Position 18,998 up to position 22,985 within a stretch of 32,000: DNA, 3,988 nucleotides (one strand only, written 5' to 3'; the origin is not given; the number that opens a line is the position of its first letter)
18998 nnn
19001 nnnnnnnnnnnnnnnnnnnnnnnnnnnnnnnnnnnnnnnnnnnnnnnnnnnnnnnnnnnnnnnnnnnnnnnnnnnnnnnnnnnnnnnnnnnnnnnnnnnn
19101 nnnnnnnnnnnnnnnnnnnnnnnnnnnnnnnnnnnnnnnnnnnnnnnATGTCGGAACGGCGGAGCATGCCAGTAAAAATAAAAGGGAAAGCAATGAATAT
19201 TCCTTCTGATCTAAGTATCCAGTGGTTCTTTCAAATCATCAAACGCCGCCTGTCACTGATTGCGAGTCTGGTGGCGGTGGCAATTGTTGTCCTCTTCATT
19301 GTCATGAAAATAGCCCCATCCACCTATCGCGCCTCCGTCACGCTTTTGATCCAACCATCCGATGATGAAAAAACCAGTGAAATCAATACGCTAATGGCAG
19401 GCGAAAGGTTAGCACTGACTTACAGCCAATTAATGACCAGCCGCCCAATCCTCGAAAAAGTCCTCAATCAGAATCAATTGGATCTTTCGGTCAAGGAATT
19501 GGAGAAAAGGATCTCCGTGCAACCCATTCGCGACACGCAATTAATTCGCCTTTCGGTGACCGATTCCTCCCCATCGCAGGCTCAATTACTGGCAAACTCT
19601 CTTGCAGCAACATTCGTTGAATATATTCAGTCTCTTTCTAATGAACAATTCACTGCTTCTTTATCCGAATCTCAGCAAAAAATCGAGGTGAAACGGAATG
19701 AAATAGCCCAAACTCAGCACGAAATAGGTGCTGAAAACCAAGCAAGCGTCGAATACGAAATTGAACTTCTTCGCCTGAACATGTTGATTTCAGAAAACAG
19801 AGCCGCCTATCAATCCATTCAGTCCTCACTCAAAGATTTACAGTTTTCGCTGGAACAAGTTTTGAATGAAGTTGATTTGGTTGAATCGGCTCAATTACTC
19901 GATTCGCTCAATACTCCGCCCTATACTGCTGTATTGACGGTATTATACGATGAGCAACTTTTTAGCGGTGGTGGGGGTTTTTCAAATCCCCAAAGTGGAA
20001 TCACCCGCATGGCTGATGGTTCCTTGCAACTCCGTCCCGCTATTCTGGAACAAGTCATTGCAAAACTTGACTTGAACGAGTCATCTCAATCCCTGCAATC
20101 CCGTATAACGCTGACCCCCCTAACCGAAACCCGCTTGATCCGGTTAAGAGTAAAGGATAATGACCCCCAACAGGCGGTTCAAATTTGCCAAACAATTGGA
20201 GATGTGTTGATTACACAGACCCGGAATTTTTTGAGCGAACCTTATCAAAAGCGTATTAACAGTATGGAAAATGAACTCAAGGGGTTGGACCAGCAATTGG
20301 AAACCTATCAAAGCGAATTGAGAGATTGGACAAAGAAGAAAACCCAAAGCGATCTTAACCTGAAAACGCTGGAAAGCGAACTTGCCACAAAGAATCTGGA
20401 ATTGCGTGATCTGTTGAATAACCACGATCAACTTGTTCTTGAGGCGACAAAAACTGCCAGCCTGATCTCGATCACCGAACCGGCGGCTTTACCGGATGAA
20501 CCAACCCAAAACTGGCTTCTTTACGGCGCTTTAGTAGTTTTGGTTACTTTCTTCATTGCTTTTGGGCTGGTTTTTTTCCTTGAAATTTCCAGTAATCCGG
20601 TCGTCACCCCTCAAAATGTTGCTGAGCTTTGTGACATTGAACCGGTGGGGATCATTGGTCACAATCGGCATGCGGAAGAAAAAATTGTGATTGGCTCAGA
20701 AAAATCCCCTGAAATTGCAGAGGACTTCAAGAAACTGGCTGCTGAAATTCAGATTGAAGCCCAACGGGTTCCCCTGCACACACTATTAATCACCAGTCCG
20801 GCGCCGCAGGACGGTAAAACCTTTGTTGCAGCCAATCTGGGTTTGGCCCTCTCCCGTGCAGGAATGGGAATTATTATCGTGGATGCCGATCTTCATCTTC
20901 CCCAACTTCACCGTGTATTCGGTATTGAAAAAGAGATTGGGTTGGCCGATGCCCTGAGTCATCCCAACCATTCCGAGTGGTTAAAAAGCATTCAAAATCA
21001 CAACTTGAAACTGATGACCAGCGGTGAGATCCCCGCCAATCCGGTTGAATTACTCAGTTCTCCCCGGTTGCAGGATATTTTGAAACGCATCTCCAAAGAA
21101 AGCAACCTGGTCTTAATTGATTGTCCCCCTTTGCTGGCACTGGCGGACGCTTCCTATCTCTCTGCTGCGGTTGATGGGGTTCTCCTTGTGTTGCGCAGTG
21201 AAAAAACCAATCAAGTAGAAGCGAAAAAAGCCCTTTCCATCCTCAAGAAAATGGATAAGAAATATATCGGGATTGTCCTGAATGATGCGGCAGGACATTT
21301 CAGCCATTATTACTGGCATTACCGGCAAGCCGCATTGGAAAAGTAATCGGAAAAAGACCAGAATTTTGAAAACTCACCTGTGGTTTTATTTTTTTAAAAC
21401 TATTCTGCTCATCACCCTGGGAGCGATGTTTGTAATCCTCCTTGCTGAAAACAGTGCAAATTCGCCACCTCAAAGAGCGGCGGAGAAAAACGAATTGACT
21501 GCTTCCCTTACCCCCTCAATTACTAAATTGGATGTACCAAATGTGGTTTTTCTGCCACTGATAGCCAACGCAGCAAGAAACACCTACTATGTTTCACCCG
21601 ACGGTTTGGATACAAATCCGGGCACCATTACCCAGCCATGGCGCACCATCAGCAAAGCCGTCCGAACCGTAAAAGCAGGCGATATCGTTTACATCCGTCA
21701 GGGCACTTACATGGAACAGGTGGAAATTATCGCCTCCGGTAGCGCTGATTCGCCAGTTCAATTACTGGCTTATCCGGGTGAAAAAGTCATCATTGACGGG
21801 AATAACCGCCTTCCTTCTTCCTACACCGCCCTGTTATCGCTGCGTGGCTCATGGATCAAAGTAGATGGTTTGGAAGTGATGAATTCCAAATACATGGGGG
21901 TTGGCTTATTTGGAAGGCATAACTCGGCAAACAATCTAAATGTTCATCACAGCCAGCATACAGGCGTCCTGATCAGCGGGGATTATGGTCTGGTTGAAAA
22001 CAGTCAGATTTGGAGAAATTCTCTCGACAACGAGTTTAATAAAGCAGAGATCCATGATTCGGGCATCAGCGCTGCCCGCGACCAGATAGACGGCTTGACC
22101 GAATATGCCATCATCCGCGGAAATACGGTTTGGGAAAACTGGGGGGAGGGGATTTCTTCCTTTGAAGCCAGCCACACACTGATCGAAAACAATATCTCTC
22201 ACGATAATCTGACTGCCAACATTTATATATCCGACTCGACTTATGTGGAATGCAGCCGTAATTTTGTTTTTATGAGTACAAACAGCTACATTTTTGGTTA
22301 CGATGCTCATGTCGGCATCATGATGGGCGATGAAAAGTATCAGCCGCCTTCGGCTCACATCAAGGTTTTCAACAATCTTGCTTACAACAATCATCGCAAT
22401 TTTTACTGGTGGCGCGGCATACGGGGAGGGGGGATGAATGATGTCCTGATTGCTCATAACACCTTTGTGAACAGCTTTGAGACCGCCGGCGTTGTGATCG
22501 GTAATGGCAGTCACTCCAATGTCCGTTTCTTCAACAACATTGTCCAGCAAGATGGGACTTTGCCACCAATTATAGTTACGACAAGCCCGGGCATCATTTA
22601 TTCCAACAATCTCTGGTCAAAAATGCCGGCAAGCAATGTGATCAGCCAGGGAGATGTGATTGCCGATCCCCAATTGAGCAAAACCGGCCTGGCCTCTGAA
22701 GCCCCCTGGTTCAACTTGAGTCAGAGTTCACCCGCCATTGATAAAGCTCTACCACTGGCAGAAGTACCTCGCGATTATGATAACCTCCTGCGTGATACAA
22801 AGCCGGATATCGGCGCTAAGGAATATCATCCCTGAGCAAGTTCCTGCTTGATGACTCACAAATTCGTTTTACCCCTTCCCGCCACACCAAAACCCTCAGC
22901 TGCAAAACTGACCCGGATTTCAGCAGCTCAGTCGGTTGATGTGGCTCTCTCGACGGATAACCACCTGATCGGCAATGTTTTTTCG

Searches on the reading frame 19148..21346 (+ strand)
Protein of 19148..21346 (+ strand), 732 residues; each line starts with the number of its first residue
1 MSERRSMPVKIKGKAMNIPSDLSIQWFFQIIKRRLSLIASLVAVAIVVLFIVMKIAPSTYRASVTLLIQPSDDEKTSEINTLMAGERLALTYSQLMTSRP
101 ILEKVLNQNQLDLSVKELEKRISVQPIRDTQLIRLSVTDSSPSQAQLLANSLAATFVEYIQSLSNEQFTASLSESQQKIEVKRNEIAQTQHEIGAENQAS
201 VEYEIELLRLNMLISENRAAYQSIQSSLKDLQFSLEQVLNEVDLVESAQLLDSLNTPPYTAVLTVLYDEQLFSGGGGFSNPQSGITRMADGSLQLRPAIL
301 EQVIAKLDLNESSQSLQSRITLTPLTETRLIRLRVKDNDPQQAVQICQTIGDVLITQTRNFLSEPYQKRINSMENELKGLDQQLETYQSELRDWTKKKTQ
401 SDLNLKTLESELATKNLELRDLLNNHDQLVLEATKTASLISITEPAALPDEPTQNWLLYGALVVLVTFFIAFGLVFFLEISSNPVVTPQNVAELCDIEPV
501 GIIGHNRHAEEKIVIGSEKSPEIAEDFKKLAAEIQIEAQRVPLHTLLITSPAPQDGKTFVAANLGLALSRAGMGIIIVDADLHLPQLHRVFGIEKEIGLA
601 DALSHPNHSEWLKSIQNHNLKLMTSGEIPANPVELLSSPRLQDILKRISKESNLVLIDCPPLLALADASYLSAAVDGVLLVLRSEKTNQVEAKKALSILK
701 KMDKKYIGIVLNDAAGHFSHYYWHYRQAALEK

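Call 12: search_protein_families(library=pfam, proteins=[window:19148-21346:+])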
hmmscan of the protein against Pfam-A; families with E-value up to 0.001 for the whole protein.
window:19148-21346:+ (732 aa): 5 families
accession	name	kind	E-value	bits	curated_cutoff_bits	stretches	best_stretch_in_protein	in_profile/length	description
PF10609.15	ParA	-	1e-11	45.2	27.1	1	556-712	16-173/246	NUBPL iron-transfer P-loop NTPase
PF02706.20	Wzz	-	1.6e-07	32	25.5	1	27-108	8-90/91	Chain length determinant protein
PF13614.12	AAA_31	-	3.2e-07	30.9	27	1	556-702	14-167/177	AAA domain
PF01656.29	CbiA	-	2.6e-06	27.8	25.4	1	554-717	9-86/125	CobQ/CobB/MinD/ParA nucleotide binding domain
PF01920.25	Prefoldin_2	-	0.00092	19.6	27.6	1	344-396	45-97/106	Prefoldin subunit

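Call 19: find_related_loci(query=window:19148-21346:+, collection=genome_contigs, flank=2500)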
Query window:19148-21346:+ (732 aa) in genome_contigs; peptide patterns used: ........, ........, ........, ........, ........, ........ (x = any residue, [..] = any of these).
110 stretches matched a pattern; 1 encode a relative of the query (tblastn E <= 1e-3); 1 distinct loci.
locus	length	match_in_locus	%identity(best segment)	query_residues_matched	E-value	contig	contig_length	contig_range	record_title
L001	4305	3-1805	74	132-732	0e+0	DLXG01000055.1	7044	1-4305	MAG TPA_asm: Anaerolineaceae bacterium isolate UBA9135 contig_5286, whole genome shotgun sequence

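Call 20: find_homologous_proteins(query=window:19148-21346:+, max_evalue=1e-30)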
Query window:19148-21346:+ (732 aa): 24 proteins with E <= 1e-30 among 8000 candidates.
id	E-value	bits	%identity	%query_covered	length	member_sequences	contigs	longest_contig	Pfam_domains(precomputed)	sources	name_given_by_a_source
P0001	0.0e+0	1553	100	99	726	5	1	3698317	PF02706.21,PF10609.16,PF01656.30,PF13614.13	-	-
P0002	0.0e+0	1208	76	98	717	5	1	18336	PF02706.21,PF10609.16,PF01656.30,PF13614.13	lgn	-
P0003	0.0e+0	1205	76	98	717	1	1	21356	PF02706.21,PF10609.16,PF01656.30,PF13614.13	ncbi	-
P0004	0.0e+0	1158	72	98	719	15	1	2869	PF02706.21,PF10609.16,PF01656.30,PF13614.13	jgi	jgi:capsular exopolysaccharide synthesis family protein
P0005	1.4e-281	954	61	97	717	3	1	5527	PF02706.21,PF10609.16,PF01656.30,PF13614.13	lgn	-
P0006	1.0e-190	654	44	98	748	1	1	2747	PF02706.21,PF10609.16,PF01656.30,PF13614.13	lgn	-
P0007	7.0e-132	459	37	96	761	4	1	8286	PF02706.21,PF10609.16,PF08614.17,PF01656.30,PF13614.13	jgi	-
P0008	1.3e-131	458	35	99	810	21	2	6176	PF02706.21,PF10609.16,PF01656.30,PF13614.13,PF13807.12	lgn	-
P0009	1.7e-131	458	35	96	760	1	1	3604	PF02706.21,PF10609.16,PF01656.30,PF13614.13,PF13807.12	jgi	jgi:capsular exopolysaccharide synthesis family protein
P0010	6.6e-131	456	36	96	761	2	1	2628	PF02706.21,PF10609.16,PF08614.17,PF01656.30,PF13614.13,PF06564.19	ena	-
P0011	6.9e-124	433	34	94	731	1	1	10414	PF02706.21,PF10609.16,PF13614.13,PF13807.12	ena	-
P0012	1.4e-122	429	33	97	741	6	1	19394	PF02706.21,PF10609.16,PF01656.30,PF13614.13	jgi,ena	-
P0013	3.7e-122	427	35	97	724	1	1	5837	PF02706.21,PF10609.16,PF01656.30,PF13614.13,PF13807.12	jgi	jgi:capsular exopolysaccharide synthesis family protein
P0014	1.8e-119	418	34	97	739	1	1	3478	PF02706.21,PF10609.16,PF01656.30,PF28256.1,PF25450.2,PF13614.13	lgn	-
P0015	3.2e-117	411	35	96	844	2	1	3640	PF02706.21,PF10609.16,PF01656.30,PF13614.13,PF13340.12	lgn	-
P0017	7.1e-111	390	33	97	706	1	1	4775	PF02706.21,PF10609.16,PF01656.30,PF13614.13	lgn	-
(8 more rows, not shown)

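Call 21: find_encoding_contigs(protein=P0002, flank=3000, max_places=4)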
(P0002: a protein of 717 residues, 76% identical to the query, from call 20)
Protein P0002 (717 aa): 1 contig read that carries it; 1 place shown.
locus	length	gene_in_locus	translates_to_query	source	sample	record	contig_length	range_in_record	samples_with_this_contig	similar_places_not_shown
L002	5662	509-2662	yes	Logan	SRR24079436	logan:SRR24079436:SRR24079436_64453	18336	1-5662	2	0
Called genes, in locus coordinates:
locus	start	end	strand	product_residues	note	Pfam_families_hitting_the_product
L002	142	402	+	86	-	-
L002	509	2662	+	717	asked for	PF02706:Wzz, PF01656:CbiA, PF10609:ParA, PF13614:AAA_31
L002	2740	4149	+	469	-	PF07602:DUF1565 (weak), PF22842:Pel9A-like_beta_helix, PF13229:Beta_helix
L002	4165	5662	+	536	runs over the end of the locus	-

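Call 22: find_encoding_contigs(protein=P0003, flank=3000, max_places=4)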
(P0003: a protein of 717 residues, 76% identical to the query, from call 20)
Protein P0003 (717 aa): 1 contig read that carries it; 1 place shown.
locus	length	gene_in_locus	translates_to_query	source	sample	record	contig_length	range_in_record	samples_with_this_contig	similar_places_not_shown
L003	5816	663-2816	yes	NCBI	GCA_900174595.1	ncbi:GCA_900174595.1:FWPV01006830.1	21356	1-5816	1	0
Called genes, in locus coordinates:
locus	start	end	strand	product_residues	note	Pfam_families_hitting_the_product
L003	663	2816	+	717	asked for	PF02706:Wzz, PF01656:CbiA, PF10609:ParA, PF13614:AAA_31 (weak)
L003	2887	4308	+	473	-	PF22842:Pel9A-like_beta_helix, PF07602:DUF1565 (weak), PF05048:NosD (faint), PF13229:Beta_helix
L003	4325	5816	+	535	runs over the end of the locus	PF01943:Polysacc_synt (weak)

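Call 23: find_encoding_contigs(protein=P0004, flank=3000, max_places=6)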
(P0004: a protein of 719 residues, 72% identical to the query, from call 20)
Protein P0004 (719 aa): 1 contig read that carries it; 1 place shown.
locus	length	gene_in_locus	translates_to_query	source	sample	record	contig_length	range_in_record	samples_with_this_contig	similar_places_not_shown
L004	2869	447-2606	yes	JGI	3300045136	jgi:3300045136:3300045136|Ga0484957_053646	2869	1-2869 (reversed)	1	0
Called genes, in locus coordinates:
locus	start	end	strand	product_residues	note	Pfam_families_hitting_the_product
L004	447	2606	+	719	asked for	PF02706:Wzz, PF01656:CbiA (weak), PF10609:ParA, PF13614:AAA_31 (weak)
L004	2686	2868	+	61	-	?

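Call 24: find_encoding_contigs(protein=P0005, flank=3000, max_places=4)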
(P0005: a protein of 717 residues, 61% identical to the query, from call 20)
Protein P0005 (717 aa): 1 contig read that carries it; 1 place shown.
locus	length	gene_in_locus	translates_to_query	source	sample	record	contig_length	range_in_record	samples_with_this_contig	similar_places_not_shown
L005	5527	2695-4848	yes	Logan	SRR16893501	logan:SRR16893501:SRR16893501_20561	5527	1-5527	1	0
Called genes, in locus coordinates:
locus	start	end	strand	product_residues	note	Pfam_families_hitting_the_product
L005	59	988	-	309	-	PF02558:ApbA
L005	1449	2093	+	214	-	-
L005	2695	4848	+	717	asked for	PF02706:Wzz, PF01656:CbiA (weak), PF10609:ParA, PF13614:AAA_31 (weak)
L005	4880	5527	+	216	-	?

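Call 28: find_encoding_contigs(protein=P0006, flank=3000, max_places=3)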
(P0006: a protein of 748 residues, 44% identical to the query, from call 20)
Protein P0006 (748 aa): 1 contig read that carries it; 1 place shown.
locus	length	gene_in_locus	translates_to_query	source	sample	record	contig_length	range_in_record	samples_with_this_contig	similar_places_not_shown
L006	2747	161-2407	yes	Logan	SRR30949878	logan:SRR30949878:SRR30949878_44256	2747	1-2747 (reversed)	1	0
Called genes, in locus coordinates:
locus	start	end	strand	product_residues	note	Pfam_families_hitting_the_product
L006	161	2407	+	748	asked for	PF02706:Wzz, PF01656:CbiA, PF10609:ParA, PF13614:AAA_31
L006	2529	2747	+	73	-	?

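Call 29: find_encoding_contigs(protein=P0007, flank=3000, max_places=3)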
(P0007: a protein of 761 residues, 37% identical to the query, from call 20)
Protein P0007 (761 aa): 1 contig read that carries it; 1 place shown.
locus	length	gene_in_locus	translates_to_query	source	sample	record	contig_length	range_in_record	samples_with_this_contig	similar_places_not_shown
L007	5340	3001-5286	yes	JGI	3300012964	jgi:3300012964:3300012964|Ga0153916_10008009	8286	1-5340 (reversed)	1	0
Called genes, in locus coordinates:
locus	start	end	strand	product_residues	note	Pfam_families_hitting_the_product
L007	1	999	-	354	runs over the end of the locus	PF02746:MR_MLE_N, PF13378:MR_MLE_C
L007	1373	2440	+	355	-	PF03816:LytR_cpsA_psr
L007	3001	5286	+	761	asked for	PF02706:Wzz, PF08614:ATG16 (faint), PF01656:CbiA, PF10609:ParA, PF13614:AAA_31 (weak)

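Call 42: find_encoding_contigs(protein=P0008, flank=1500, max_places=4)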
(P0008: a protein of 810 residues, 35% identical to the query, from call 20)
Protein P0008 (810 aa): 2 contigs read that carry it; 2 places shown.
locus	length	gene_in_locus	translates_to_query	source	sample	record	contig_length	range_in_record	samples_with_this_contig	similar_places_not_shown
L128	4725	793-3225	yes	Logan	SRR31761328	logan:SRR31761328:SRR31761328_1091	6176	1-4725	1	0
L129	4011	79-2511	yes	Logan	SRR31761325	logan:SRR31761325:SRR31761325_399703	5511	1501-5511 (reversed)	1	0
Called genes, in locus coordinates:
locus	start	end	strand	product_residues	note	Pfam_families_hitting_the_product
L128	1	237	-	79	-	?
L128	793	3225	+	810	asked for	PF02706:Wzz, PF13807:GNVR (faint), PF01656:CbiA, PF10609:ParA, PF13614:AAA_31 (weak)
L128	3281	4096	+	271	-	PF08241:Methyltransf_11 (weak)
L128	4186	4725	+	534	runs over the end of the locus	PF03023:MurJ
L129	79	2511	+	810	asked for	PF02706:Wzz, PF13807:GNVR (faint), PF01656:CbiA, PF10609:ParA, PF13614:AAA_31 (weak)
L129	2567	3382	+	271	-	PF08241:Methyltransf_11 (weak)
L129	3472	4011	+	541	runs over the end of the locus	PF03023:MurJ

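Call 43: find_encoding_contigs(protein=P0009, flank=1500, max_places=3)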
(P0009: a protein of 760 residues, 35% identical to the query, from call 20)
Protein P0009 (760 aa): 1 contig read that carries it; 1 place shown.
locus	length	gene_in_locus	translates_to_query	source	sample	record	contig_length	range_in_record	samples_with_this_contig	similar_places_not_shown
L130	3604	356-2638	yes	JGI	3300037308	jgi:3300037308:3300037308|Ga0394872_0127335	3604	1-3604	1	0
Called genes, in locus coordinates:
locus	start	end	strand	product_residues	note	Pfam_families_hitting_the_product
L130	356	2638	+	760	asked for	PF02706:Wzz, PF13807:GNVR (faint), PF01656:CbiA (weak), PF10609:ParA, PF13614:AAA_31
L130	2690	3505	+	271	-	PF08241:Methyltransf_11 (weak)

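Call 44: find_encoding_contigs(protein=P0012, flank=1500, max_places=4)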
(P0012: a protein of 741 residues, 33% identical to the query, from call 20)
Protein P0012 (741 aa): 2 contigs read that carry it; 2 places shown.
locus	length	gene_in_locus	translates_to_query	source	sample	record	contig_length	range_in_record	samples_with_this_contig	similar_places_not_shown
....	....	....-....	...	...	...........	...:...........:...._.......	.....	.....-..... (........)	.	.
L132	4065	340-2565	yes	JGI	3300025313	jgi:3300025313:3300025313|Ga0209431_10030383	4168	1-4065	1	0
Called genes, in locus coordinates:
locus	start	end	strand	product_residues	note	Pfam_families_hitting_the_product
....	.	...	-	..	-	?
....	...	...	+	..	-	-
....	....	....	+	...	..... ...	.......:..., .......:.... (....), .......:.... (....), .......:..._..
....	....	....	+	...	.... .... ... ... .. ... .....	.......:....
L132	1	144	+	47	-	?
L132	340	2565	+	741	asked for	PF02706:Wzz, PF01656:CbiA (weak), PF10609:ParA (weak), PF13614:AAA_31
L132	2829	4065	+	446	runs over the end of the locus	?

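Call 45: find_encoding_contigs(protein=P0011, flank=1500, max_places=3)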
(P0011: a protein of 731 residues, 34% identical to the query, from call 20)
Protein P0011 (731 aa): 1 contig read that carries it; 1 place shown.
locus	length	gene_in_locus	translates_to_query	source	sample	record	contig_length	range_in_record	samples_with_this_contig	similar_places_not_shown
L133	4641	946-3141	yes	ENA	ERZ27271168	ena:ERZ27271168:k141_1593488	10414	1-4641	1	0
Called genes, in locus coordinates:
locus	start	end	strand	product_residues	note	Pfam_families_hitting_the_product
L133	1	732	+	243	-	?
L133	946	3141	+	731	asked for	PF02706:Wzz, PF13807:GNVR (faint), PF10609:ParA, PF13614:AAA_31 (weak)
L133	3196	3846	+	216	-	PF02698:DUF218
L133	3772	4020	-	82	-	-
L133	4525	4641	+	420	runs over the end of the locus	-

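Call 69: search_protein_families(library=pfam, proteins=[L128:1-237:-, L117:35-1012:+, L005:1449-2093:+], max_evalue=0.0001)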
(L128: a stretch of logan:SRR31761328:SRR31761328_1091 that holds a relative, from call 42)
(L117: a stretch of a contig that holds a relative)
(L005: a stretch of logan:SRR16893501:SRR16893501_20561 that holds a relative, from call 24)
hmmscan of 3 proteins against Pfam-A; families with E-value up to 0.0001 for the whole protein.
L128:1-237:- (79 aa): 0 families

L117:35-1012:+ (325 aa): 1 family
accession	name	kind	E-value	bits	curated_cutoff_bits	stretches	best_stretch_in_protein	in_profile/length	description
PF03816.19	LytR_cpsA_psr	-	1.1e-17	65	24.6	1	80-243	2-145/150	LytR_cpsA_psr family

L005:1449-2093:+ (214 aa): 0 families

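Call 86: find_encoding_contigs(protein=P0013, flank=1500, max_places=3)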
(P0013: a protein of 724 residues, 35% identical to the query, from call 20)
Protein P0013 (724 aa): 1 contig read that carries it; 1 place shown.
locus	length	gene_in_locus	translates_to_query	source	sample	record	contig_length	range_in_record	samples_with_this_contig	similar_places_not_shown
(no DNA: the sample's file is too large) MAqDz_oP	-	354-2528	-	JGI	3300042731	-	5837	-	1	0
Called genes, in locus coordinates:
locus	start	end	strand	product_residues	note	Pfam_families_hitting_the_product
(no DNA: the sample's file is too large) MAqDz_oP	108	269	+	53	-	-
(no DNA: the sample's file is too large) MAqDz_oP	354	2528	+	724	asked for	PF02706:Wzz, PF13807:GNVR (faint), PF01656:CbiA, PF10609:ParA, PF13614:AAA_31 (weak)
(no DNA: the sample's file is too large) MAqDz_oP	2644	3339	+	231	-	PF00485:PRK, PF06414:Zeta_toxin (weak), PF13238:AAA_18 (weak)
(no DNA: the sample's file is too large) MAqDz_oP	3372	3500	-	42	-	-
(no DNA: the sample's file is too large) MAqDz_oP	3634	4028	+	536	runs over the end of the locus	PF01554:MatE (weak), PF13440:Polysacc_synt_3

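Call 87: find_encoding_contigs(protein=P0017, flank=1500, max_places=3)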
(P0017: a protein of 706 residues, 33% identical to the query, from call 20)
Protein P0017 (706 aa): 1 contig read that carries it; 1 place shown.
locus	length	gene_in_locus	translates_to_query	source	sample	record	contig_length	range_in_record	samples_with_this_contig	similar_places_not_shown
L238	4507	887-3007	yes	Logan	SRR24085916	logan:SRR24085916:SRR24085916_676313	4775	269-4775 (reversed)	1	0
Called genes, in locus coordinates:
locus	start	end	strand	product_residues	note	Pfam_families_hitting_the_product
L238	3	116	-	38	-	?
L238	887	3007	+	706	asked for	PF02706:Wzz, PF01656:CbiA, PF10609:ParA (weak), PF13614:AAA_31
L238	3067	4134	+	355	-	PF03816:LytR_cpsA_psr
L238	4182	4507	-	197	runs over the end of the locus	?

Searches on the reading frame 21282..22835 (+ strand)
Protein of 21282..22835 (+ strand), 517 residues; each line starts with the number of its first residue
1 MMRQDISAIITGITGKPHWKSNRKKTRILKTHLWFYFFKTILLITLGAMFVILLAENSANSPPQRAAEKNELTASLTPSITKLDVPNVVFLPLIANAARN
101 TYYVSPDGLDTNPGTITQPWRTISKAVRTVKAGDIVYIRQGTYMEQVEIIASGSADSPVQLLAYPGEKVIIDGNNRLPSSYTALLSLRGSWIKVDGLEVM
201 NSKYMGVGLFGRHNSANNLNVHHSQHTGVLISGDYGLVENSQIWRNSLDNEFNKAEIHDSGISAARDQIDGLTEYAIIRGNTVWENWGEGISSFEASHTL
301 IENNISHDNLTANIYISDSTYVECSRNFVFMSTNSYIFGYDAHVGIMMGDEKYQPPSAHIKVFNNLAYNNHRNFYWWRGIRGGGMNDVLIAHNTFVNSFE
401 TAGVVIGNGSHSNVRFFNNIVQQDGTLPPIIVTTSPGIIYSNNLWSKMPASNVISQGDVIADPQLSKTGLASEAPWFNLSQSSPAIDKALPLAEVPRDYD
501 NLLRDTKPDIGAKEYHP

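Call 12: search_protein_families(library=pfam, proteins=[window:21282-22835:+])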
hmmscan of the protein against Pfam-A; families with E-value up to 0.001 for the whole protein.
window:21282-22835:+ (517 aa): 5 families
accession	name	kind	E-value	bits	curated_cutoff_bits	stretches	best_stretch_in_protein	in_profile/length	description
PF22842.2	Pel9A-like_beta_helix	-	2.4e-11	43.7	25.2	1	96-259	5-162/370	Pel9A-like, right handed beta helix region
PF13229.12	Beta_helix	-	3.3e-11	43.5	25.9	1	188-330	7-135/158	Right handed beta helix region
PF07602.17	DUF1565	-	1.5e-06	28.2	20.3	1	108-146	3-41/257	Protein of unknown function (DUF1565)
PF14592.12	Chondroitinas_B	-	1.7e-06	27.7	24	1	122-198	6-75/426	Chondroitinase B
PF05048.19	NosD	-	9.1e-06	25.7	23.6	1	276-342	71-136/212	Periplasmic copper-binding protein (NosD)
